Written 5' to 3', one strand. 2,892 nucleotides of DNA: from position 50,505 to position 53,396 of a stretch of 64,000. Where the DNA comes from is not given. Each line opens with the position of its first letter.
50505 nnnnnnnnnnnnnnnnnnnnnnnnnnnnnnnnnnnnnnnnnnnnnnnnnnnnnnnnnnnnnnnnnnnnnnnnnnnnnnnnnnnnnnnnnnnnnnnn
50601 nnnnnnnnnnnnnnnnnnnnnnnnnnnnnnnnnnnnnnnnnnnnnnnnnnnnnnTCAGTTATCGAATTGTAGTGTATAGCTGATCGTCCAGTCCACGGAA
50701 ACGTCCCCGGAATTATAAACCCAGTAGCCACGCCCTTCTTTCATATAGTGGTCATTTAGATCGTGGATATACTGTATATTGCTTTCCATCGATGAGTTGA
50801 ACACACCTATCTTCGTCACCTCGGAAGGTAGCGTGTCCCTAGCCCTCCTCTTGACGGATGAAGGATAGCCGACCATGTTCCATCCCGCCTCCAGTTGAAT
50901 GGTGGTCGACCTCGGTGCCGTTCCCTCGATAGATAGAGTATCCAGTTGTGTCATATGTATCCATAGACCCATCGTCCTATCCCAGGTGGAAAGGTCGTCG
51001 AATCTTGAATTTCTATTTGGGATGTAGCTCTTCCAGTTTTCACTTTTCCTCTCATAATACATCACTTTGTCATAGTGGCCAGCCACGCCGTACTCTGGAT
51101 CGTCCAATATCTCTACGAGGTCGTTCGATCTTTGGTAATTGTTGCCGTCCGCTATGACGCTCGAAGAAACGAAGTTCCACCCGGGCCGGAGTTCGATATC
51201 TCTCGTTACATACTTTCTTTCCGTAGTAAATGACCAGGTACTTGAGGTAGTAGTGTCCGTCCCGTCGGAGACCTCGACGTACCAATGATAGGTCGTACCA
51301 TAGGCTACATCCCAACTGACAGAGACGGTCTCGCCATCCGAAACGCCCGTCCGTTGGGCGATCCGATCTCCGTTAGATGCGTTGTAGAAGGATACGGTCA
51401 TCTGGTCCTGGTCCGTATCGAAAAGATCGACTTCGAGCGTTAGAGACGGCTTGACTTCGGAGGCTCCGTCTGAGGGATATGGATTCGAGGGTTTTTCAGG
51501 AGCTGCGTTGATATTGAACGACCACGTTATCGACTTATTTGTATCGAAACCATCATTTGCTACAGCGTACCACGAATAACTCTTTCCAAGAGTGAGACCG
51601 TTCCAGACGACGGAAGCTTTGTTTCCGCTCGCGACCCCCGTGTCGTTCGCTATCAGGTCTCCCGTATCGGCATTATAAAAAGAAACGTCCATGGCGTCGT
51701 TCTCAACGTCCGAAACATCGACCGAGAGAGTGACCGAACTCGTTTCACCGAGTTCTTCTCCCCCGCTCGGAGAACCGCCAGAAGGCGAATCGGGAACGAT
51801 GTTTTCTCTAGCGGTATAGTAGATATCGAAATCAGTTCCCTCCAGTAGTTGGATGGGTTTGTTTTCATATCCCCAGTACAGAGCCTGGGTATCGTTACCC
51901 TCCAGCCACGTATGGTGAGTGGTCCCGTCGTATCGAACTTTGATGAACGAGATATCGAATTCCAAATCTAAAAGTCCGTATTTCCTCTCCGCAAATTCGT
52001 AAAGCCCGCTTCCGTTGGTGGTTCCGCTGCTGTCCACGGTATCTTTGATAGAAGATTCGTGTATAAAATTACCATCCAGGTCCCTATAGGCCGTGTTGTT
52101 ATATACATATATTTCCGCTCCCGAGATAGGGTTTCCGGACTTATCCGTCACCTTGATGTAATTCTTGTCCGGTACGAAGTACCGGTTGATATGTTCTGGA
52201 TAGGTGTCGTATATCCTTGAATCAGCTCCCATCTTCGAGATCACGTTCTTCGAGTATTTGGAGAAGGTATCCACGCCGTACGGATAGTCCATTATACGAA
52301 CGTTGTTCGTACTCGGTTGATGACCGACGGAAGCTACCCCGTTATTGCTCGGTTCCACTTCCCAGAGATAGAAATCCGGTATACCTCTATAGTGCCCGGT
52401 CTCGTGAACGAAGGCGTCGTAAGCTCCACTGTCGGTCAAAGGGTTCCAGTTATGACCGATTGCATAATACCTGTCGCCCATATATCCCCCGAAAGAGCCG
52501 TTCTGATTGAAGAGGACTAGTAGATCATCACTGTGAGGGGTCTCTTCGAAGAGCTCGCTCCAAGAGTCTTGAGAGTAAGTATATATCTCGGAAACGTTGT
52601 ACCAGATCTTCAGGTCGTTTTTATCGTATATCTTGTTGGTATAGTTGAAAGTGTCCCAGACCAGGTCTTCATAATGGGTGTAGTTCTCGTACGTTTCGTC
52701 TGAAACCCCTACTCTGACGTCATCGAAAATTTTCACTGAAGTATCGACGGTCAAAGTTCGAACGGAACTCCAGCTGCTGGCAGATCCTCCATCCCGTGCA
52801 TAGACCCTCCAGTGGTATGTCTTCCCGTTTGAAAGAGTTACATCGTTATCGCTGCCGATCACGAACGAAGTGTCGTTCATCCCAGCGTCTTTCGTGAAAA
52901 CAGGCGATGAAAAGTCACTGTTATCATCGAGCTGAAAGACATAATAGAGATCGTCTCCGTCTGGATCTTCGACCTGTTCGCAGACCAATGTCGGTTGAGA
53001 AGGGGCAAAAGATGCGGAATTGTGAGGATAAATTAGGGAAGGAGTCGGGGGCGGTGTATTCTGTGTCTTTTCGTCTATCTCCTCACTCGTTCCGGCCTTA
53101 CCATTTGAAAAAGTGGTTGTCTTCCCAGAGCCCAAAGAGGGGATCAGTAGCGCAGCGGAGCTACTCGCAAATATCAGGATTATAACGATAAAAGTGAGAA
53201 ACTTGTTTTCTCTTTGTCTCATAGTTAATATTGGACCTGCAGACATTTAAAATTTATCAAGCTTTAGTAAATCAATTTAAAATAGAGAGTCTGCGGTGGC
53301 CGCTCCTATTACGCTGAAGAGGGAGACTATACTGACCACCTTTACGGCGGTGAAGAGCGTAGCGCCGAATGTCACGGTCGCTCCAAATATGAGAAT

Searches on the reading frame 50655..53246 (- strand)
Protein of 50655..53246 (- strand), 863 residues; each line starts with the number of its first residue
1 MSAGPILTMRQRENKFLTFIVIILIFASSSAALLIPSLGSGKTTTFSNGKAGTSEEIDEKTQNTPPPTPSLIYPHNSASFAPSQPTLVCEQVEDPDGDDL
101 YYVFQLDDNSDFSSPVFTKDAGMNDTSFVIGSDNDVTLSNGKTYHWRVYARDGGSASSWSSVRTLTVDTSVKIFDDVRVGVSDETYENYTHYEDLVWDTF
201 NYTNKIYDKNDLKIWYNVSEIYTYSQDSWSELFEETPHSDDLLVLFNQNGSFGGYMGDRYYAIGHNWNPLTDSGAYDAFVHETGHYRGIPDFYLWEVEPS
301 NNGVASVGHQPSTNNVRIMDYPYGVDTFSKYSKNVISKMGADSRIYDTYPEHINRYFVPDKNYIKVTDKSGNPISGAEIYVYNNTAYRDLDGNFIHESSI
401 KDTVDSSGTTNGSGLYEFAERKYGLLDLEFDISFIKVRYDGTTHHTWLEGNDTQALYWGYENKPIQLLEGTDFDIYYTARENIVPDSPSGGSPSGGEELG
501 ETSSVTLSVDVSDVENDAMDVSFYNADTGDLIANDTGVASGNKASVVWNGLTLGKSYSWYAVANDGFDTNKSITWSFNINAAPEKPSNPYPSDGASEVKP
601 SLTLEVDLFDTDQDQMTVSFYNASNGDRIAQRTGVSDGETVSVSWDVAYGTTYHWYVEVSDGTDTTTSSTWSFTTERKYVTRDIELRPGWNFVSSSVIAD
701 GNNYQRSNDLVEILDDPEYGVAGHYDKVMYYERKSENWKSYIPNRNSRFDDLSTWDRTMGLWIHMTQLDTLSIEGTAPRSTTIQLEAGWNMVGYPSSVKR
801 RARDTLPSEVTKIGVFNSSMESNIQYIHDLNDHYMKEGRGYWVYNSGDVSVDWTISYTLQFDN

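Call 15: search_protein_families(library=pfam, proteins=[window:50655-53246:-], max_evalue=0.001)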
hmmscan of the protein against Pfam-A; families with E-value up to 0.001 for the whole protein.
window:50655-53246:- (863 aa): 0 families

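Call 48: search_protein_families(library=ncbifam, proteins=[window:50655-53246:-], max_evalue=0.1)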
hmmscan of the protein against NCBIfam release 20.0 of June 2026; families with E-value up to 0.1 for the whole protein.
window:50655-53246:- (863 aa): 1 family
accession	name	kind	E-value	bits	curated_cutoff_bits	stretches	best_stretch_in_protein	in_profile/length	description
NF038345.1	wall_hydro_RipC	exception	0.0067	15.9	425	1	527-579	238-288/362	peptidoglycan hydrolase RipC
